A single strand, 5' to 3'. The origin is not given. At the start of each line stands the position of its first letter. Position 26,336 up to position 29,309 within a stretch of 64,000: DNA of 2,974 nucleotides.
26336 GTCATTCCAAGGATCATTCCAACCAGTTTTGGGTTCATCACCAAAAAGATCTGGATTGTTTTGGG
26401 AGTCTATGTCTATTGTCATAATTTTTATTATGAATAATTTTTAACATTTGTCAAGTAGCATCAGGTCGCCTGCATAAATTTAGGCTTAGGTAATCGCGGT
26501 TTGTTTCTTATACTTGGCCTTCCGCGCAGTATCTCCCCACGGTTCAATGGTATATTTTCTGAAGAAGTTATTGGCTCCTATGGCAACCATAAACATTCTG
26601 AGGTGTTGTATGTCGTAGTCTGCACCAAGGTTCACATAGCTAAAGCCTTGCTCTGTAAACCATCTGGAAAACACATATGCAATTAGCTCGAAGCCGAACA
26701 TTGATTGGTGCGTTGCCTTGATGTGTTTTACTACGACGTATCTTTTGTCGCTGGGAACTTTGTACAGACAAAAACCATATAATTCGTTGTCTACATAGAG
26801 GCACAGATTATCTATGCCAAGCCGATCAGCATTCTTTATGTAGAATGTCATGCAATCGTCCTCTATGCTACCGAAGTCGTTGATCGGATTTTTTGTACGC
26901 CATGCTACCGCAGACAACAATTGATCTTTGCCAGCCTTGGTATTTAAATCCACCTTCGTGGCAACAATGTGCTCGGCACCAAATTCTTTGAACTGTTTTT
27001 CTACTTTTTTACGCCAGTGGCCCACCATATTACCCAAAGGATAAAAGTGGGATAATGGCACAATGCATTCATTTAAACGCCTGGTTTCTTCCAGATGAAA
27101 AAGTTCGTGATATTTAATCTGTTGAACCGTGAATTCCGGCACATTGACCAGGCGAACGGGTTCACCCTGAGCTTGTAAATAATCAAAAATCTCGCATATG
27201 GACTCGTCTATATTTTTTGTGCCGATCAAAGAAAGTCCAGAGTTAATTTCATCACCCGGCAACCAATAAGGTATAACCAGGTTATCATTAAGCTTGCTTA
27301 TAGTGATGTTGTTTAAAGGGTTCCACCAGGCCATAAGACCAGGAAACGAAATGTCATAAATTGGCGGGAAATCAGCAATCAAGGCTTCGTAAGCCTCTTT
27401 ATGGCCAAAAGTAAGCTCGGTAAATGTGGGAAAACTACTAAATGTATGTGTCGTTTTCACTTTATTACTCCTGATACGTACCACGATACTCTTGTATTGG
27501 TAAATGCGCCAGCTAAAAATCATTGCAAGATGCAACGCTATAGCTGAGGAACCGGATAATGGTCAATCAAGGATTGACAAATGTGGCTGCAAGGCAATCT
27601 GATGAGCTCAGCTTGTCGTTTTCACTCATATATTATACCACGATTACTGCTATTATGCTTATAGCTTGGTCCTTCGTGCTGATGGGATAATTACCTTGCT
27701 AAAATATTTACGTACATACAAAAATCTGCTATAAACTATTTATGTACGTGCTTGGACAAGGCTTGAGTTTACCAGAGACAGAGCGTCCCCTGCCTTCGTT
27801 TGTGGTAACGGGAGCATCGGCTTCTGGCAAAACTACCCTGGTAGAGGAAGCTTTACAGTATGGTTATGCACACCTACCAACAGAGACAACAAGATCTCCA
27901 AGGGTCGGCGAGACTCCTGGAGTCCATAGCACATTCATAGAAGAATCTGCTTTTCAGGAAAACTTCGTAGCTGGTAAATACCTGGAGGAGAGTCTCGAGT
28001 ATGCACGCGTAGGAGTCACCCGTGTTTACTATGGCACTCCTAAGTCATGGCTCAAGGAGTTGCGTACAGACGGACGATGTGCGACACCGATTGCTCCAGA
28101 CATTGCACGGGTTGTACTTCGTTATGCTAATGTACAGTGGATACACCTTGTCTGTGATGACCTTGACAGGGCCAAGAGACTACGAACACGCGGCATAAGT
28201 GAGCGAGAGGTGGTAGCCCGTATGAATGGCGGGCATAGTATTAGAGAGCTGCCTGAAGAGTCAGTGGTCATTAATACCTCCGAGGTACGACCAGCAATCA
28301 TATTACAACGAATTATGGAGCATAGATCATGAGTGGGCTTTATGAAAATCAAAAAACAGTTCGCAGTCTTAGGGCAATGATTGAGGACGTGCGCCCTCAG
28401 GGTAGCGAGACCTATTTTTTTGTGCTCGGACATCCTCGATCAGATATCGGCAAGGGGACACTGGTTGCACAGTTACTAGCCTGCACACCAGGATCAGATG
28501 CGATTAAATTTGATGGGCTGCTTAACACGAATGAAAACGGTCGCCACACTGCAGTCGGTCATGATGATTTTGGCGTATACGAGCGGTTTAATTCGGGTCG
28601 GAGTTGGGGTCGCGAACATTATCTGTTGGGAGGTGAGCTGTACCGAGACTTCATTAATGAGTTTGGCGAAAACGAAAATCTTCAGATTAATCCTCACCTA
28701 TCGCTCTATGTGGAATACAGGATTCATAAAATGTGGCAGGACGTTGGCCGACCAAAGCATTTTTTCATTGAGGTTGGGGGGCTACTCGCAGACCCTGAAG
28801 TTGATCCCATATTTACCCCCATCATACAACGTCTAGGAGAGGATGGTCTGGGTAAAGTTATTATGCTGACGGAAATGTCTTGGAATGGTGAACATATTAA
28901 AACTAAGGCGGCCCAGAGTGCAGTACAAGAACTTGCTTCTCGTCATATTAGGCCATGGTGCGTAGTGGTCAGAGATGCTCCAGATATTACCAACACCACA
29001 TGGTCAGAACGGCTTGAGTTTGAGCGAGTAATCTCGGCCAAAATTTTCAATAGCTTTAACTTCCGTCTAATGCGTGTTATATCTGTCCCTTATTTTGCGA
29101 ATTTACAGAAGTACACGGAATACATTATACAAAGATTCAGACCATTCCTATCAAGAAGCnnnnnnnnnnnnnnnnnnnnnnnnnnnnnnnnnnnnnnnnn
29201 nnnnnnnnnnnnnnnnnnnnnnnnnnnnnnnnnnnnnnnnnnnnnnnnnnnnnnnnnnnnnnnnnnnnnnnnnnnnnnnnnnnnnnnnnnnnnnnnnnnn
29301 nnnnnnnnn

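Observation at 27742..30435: Nucleotide-modifying module: guanylate-kinase-like kinase, glutaminase-less CTP-synthase-like domain fused to Ham1, and a convergent second Ham1 paralogue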

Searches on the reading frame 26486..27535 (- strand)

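Call 3: search_protein_families(library=pfam, proteins=[window:26486-27535:-], max_evalue=0.01)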
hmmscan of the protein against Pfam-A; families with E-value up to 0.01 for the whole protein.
window:26486-27535:- (349 aa): 1 family
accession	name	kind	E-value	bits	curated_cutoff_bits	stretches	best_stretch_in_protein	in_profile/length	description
PF09924.15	LPG_synthase_C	-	2e-07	30.8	27.5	1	68-305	16-245/298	Phosphatidylglycerol lysyltransferase, C-terminal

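Call 4: search_protein_families(library=ncbifam, proteins=[window:26486-27535:-], max_evalue=0.01)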
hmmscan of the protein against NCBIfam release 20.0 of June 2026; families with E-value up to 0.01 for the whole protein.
window:26486-27535:- (349 aa): 0 families

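Call 5: search_protein_families(library=padloc, proteins=[window:26486-27535:-], max_evalue=0.01)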
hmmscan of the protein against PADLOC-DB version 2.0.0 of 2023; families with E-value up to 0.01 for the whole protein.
window:26486-27535:- (349 aa): 0 families

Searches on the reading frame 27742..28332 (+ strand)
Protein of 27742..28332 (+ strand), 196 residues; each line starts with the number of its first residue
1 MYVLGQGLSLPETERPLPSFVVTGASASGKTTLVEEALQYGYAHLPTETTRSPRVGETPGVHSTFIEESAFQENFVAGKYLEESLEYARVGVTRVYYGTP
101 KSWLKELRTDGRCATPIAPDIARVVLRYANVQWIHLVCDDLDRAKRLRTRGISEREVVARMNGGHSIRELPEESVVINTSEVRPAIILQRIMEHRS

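Call 3: search_protein_families(library=pfam, proteins=[window:27742-28332:+], max_evalue=0.01)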
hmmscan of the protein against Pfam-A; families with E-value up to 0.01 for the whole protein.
window:27742-28332:+ (196 aa): 4 families
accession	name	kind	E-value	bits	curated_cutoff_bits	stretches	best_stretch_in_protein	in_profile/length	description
PF00625.27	Guanylate_kin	-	1.5e-05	25.3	25.2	1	20-113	5-95/182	Guanylate kinase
PF13191.12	AAA_16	-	0.00025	22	32.6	1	13-43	21-51/167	AAA ATPase domain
PF13238.12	AAA_18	-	0.00037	21.4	29.4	1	21-156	2-117/128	AAA domain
PF13671.12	AAA_33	-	0.0041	17.9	27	1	21-68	3-51/143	AAA domain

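Call 4: search_protein_families(library=ncbifam, proteins=[window:27742-28332:+], max_evalue=0.01)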
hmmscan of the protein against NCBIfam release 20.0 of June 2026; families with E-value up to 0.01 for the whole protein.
window:27742-28332:+ (196 aa): 3 families
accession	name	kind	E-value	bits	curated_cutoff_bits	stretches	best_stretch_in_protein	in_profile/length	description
TIGR03263.1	guanyl_kin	equivalog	1e-14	54.6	160.45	1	20-161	4-145/180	guanylate kinase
NF011325.0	PRK14738.1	equivalog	1.1e-08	34.5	263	1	14-161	11-157/206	guanylate kinase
NF011324.0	PRK14737.1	equivalog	9.2e-07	28.8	318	1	20-166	8-154/187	guanylate kinase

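Call 5: search_protein_families(library=padloc, proteins=[window:27742-28332:+], max_evalue=0.01)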
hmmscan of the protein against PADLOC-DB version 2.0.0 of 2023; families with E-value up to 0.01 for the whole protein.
window:27742-28332:+ (196 aa): 1 family
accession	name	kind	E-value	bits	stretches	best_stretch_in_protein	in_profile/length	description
PDLC02335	AbiLi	-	0.0047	14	1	13-41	72-99/326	AbiLi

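Call 38: find_homologous_proteins(query=window:27742-28329:+, max_evalue=0.001)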
Query window:27742-28329:+ (196 aa): 25 proteins with E <= 0.001 among 467 candidates.
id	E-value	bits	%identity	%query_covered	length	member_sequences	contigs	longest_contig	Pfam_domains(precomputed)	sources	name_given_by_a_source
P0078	1.0e-124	432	100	100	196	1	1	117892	PF00625.28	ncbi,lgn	-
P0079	1.3e-52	197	51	90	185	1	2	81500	PF00625.28,PF13238.13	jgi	jgi:guanylate kinase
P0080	1.3e-50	190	53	90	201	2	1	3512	PF00625.28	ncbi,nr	ncbi:MAG: hypothetical protein LBU87_03190 [Lactobacillales bacterium]|nr:hypothetical protein [Lact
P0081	1.8e-49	186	51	89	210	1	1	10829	PF00625.28,PF13238.13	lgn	-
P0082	4.6e-49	185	51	92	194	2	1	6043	PF00625.28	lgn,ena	-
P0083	2.4e-48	183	51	90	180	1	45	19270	PF00625.28,PF13238.13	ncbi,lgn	-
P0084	1.7e-46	177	48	91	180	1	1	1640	PF00625.28,PF13238.13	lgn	-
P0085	2.9e-45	173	47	91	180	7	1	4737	PF00625.28,PF13238.13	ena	-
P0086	8.1e-45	171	49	88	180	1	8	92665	PF00625.28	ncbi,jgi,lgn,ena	-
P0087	3.8e-44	169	48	88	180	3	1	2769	PF00625.28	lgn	-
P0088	9.1e-43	164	46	88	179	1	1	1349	PF00625.28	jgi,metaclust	metaclust:\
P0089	1.3e-42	164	47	88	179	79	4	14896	PF00625.28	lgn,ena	-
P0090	1.7e-41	160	44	97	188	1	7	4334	PF00625.28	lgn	-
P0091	1.8e-41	160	47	91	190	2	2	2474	PF00625.28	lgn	-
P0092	3.8e-41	159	47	88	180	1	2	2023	PF00625.28,PF13238.13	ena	-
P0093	1.1e-39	154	47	88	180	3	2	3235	PF00625.28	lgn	-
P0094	9.3e-38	148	44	90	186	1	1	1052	PF00625.28,PF13238.13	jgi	jgi:guanylate kinase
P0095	2.8e-37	147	47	89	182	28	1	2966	PF00625.28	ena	-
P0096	1.4e-7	50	43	47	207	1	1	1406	PF13671.13,PF00625.28,PF13191.13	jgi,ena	-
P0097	1.9e-7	49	32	85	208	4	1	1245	PF13671.13,PF00625.28,PF13191.13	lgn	-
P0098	7.8e-6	44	31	71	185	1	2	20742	PF00625.28,PF13191.13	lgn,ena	-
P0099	2.1e-5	43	32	67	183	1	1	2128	PF00625.28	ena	-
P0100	7.8e-5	41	39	48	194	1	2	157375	PF13671.13,PF00625.28,PF13238.13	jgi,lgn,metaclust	metaclust:\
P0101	7.9e-5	41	39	48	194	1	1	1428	PF13671.13,PF00625.28,PF13238.13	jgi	-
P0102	4.1e-4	38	38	47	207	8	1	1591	PF00625.28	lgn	-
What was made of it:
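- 27742..28332 (+): Guanylate-kinase-like NMP kinase (196 aa), a dedicated paralogue. It has the P-loop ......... (res 24-32), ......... (49-57), YLEES (80-84), VYYGT (95-99) and the LID motif KRLRTRG (145-151). Only 25 homologues among 5.8e9 proteins (call 38).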

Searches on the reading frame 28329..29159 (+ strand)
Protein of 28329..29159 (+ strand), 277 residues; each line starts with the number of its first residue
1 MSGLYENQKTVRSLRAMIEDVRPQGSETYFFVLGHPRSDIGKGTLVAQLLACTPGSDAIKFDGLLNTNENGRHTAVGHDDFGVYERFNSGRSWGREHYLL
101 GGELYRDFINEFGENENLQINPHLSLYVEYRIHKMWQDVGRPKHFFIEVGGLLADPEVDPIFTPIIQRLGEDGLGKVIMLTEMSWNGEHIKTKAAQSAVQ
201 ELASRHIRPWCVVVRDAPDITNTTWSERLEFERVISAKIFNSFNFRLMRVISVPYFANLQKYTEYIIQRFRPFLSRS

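Call 40: search_protein_representatives(alignment_id=A2)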
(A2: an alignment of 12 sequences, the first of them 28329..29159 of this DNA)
Query: 12 sequences, 306 profile positions. Proteins with E-value up to 0.001 (for the whole library): 780; up to 1e-10: 121; up to 1e-30: 29. The best 150 are listed.
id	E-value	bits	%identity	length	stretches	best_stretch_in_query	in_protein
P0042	3.8e-130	449.7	-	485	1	1-304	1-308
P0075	6.6e-124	429.3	-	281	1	1-279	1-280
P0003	1.9e-120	417.9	-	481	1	1-305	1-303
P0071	1.5e-112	392.0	-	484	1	4-304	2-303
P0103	2.7e-96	338.6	-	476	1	7-306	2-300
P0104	7.9e-93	327.2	-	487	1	14-305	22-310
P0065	4.2e-92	324.8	-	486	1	2-304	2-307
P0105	4.6e-92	324.7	-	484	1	4-303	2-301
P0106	1.2e-81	290.4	-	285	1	6-280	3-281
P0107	1.0e-68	248.0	-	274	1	12-271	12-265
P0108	6.9e-65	235.4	-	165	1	45-195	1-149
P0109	9.6e-64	231.7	-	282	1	8-274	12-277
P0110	1.3e-59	218.1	-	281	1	12-276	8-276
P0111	1.2e-58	215.0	-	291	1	4-279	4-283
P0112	4.0e-56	206.7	-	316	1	10-281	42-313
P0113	1.6e-55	204.7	-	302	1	6-273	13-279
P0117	2.0e-49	184.7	-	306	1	10-277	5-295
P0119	2.3e-44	168.0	-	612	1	20-283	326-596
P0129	3.1e-24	101.9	-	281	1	202-306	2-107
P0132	4.7e-20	88.2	-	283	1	204-305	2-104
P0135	8.4e-17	77.5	-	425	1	22-269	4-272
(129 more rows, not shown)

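Call 41: search_protein_families(library=pfam, proteins=[P0119, P0112, P0106, P0107, P0109, P0113, P0117, P0135, P0129, P0132], max_evalue=0.01)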
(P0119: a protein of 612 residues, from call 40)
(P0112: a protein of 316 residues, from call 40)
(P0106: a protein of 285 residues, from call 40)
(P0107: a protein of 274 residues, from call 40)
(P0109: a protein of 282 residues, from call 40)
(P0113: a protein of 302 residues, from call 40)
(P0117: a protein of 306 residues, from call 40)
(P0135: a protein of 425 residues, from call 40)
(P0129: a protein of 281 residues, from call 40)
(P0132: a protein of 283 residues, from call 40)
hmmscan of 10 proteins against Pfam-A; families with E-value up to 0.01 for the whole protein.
P0119 (612 aa): 1 family
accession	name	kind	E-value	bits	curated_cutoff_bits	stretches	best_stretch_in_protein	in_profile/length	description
PF06418.20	CTP_synth_N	-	3.1e-07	30.5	26.1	1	382-537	69-221/265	CTP synthase N-terminus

P0112 (316 aa): 1 family
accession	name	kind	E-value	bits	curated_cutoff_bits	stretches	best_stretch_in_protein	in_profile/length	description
PF06418.20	CTP_synth_N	-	0.00029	20.7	26.1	1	68-254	10-215/265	CTP synthase N-terminus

P0106 (285 aa): 1 family
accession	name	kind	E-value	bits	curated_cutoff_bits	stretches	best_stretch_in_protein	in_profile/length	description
PF06418.20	CTP_synth_N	-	2.1e-13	50.7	26.1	1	26-220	2-213/265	CTP synthase N-terminus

P0107 (274 aa): 1 family
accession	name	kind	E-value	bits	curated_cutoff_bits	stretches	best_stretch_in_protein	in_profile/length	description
PF06418.20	CTP_synth_N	-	2.7e-11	43.8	26.1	1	79-232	69-226/265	CTP synthase N-terminus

P0109 (282 aa): 0 families

P0113 (302 aa): 1 family
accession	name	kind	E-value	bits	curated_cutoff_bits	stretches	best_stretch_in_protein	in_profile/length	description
PF06418.20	CTP_synth_N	-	1.9e-05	24.6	26.1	1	85-232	68-219/265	CTP synthase N-terminus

P0117 (306 aa): 1 family
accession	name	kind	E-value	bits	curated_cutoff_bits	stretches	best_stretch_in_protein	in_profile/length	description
PF06418.20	CTP_synth_N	-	9.9e-07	28.8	26.1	1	26-240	4-217/265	CTP synthase N-terminus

P0135 (425 aa): 2 families
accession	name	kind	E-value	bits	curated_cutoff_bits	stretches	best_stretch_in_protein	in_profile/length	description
PF06418.20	CTP_synth_N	-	1.4e-105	352.9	26.1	1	10-274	1-264/265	CTP synthase N-terminus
PF00117.34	GATase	-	1.1e-18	68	22.8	1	312-406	2-94/190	Glutamine amidotransferase class-I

P0129 (281 aa): 1 family
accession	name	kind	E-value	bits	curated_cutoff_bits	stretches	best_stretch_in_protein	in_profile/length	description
PF01725.21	Ham1p_like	-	2e-17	64.1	22.5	1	88-263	2-172/186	Ham1 family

P0132 (283 aa): 1 family
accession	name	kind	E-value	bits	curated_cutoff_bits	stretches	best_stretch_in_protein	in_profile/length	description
PF01725.21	Ham1p_like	-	2.8e-29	102.8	22.5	1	85-264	1-173/186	Ham1 family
